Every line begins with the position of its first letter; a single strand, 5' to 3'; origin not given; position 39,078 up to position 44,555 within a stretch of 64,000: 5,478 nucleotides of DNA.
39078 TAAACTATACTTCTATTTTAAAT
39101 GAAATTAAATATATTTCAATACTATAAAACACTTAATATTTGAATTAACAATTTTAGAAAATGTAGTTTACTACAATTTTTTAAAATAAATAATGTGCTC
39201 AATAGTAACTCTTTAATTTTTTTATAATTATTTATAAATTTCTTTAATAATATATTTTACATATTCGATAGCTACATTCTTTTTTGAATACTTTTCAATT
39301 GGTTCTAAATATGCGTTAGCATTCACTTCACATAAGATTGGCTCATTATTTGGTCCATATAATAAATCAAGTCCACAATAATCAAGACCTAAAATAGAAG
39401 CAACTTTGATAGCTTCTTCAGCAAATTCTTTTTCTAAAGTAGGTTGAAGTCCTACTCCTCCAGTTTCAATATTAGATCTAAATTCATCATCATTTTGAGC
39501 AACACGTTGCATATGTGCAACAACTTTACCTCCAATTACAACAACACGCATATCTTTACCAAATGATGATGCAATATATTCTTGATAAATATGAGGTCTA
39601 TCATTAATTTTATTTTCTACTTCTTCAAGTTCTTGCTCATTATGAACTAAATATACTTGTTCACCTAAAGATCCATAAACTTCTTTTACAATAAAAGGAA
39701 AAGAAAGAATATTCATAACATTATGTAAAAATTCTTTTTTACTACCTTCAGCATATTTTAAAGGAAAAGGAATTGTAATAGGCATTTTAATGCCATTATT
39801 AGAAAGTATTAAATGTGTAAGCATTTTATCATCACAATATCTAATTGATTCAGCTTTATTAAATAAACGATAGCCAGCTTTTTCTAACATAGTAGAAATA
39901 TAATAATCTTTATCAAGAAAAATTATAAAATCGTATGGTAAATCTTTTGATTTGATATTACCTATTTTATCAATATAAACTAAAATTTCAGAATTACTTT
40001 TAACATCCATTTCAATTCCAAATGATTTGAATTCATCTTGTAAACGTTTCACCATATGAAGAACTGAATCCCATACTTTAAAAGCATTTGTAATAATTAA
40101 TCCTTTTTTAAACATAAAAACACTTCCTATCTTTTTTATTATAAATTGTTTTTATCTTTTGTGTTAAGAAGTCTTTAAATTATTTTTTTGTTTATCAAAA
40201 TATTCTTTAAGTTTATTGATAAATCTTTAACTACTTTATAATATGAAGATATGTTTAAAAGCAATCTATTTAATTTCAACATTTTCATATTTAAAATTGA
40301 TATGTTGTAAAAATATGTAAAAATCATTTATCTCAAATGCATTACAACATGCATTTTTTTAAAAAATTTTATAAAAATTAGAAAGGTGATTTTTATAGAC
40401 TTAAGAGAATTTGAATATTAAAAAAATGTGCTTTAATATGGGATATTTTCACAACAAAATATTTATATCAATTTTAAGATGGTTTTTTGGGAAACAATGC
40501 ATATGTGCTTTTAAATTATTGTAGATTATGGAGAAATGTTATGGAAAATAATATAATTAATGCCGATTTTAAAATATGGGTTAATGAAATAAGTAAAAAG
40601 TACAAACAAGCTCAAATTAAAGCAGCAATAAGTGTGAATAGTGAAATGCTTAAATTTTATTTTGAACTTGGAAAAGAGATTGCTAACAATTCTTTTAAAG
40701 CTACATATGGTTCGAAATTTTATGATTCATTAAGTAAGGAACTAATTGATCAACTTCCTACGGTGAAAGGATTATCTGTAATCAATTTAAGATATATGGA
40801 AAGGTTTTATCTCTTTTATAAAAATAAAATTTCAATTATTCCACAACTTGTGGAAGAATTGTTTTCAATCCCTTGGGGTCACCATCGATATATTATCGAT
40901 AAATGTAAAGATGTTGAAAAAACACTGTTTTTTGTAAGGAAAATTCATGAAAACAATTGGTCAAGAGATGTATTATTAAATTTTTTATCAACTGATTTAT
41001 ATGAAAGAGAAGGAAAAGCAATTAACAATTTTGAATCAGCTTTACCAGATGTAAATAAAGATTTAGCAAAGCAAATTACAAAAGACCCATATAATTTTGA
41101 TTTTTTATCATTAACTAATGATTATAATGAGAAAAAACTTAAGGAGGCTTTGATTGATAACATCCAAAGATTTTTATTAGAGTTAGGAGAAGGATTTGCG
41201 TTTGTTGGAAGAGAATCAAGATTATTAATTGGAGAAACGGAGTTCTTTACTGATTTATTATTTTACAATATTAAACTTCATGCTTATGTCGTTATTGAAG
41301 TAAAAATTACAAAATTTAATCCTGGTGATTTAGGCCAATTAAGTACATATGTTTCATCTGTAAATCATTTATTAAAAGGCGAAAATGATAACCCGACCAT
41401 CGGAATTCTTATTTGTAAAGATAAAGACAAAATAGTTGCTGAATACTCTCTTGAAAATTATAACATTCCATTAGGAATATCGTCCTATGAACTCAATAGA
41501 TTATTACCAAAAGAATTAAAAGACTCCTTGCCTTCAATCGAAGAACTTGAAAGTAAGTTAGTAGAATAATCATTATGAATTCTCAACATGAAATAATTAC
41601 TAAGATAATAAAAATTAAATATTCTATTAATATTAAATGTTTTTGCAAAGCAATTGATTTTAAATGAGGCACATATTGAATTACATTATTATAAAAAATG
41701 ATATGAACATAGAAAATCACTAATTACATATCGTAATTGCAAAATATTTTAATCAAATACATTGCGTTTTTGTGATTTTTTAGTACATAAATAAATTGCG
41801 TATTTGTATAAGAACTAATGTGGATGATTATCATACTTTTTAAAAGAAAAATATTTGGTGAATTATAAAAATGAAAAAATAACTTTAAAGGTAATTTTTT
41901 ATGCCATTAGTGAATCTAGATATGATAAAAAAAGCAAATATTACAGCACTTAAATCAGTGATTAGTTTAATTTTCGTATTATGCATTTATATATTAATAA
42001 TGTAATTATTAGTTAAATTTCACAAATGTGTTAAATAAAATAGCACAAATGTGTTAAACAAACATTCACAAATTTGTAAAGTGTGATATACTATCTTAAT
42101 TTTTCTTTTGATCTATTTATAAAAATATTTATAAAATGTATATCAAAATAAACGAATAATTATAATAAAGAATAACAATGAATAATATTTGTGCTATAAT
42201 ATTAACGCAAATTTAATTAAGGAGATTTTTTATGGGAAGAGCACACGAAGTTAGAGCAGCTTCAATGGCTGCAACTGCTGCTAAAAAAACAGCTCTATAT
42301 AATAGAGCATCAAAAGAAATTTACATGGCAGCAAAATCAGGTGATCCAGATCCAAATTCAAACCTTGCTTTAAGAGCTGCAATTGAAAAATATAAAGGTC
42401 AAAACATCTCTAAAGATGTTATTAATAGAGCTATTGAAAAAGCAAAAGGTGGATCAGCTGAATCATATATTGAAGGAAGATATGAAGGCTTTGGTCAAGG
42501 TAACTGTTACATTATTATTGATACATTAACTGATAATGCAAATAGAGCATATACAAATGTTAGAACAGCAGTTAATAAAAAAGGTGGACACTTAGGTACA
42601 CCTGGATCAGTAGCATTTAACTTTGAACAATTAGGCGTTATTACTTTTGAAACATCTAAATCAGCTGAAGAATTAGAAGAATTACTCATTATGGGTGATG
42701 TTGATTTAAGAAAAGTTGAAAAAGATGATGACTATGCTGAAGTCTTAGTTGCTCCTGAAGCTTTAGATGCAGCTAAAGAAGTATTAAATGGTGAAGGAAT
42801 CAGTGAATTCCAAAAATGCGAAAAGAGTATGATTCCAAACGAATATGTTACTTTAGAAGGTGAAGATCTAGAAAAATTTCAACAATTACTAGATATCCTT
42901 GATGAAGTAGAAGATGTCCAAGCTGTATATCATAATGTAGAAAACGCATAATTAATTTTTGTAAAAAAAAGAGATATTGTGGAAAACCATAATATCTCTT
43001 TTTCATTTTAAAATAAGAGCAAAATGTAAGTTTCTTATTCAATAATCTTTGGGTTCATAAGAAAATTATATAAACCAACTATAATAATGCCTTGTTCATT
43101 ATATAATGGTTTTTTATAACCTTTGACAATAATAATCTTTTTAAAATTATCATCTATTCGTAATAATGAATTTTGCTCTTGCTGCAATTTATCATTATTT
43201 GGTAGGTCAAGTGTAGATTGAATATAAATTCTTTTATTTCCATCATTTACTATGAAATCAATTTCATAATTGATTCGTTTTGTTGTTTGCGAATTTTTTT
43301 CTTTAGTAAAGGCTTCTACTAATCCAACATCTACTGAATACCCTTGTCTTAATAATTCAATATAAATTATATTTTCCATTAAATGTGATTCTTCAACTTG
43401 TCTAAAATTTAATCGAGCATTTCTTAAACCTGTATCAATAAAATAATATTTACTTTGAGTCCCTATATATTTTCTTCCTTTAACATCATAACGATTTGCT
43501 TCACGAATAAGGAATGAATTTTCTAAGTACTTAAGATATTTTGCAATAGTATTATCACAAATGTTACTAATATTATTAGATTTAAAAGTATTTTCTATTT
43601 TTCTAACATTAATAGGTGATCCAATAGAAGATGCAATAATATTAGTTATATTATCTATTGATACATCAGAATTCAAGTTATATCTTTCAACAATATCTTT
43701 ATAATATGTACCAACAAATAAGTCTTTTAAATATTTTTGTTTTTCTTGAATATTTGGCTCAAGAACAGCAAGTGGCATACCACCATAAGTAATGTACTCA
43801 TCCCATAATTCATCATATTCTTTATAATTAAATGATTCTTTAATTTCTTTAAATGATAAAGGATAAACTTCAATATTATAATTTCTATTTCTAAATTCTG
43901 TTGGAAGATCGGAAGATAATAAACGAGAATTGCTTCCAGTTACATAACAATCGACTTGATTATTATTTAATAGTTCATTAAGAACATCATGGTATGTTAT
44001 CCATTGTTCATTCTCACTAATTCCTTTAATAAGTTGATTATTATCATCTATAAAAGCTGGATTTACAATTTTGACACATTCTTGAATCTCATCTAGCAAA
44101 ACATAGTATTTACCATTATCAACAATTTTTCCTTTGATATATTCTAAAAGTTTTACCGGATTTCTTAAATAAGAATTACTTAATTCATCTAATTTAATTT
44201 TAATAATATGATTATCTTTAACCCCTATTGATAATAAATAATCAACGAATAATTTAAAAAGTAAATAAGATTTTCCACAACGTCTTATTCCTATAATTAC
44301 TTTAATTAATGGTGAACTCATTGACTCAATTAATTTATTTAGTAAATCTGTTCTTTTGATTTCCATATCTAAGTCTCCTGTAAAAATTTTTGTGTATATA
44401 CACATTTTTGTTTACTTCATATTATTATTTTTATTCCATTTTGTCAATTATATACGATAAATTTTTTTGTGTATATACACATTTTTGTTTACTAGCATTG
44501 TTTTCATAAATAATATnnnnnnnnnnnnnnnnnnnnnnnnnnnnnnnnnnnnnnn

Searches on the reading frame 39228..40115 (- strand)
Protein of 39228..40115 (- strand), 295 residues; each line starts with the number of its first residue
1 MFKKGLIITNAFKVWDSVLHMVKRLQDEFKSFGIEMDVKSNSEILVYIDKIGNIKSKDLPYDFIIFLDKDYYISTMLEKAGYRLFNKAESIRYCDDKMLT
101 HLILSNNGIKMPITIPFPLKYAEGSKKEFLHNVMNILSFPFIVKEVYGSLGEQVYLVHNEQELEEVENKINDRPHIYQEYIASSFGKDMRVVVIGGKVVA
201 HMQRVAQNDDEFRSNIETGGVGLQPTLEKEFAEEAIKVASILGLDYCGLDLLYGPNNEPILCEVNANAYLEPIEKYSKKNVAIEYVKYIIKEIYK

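Call 30: search_protein_families(library=pfam, proteins=[window:39228-40115:-], max_evalue=0.001)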
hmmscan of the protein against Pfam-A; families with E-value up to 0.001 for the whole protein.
window:39228-40115:- (295 aa): 5 families
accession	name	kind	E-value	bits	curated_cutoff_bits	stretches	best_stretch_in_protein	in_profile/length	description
PF08443.16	RimK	-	4.6e-42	144.2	21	1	95-289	2-188/188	RimK-like ATP-grasp domain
PF02955.21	GSH-S_ATP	-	5e-11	42.8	23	1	141-252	34-152/175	Prokaryotic glutathione synthetase, ATP-grasp domain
PF14397.11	ATPgrasp_ST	-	9e-10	38.6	31.4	1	82-200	7-122/278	Sugar-transfer associated ATP-grasp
PF02655.19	ATP-grasp_3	-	1.6e-09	38.5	23.2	1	94-266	1-155/160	ATP-grasp domain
PF07478.18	Dala_Dala_lig_C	-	0.00028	20.9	24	0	104-267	2-175/204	D-ala D-ala ligase C-terminus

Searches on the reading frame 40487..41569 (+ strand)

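Call 30: search_protein_families(library=pfam, proteins=[window:40487-41569:+], max_evalue=0.001)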
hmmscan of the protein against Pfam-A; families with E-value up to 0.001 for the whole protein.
window:40487-41569:+ (360 aa): 2 families
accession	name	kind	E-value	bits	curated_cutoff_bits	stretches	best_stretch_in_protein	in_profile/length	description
PF06250.17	YhcG_C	-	2.9e-60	203.1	32.5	1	195-349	1-157/157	YhcG PDDEXK nuclease domain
PF17761.7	DUF1016_N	-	6.2e-35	120.7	32.8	1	34-174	1-137/137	DUF1016 N-terminal domain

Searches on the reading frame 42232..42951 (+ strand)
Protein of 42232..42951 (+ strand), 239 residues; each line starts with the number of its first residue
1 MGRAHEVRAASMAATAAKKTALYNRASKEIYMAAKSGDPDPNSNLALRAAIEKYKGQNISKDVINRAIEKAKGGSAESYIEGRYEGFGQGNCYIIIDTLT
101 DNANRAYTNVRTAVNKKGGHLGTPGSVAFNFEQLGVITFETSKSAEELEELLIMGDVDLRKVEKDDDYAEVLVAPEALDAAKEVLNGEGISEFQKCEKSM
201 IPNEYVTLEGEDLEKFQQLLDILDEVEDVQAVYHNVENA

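Call 30: search_protein_families(library=pfam, proteins=[window:42232-42951:+], max_evalue=0.001)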
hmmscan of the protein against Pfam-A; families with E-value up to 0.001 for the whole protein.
window:42232-42951:+ (239 aa): 2 families
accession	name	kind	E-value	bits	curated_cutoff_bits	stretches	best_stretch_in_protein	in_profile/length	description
PF01709.26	Transcrip_reg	-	5.7e-45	153.4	27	1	80-236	2-160/160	TACO1/YebC second and third domain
PF20772.2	TACO1_YebC_N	-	8e-22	77.9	36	1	6-73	4-72/73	TACO1/YebC protein N-terminal domain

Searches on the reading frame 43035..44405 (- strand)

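Call 30: search_protein_families(library=pfam, proteins=[window:43035-44405:-], max_evalue=0.001)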
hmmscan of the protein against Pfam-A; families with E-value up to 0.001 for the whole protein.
window:43035-44405:- (456 aa): 2 families
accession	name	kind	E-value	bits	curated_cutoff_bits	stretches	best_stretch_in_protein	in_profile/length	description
PF13173.12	AAA_14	-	8.4e-26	90.9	27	1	34-188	4-128/129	AAA domain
PF13635.12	DUF4143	-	1.6e-19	70.6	28.1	1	236-396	2-156/160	Domain of unknown function (DUF4143)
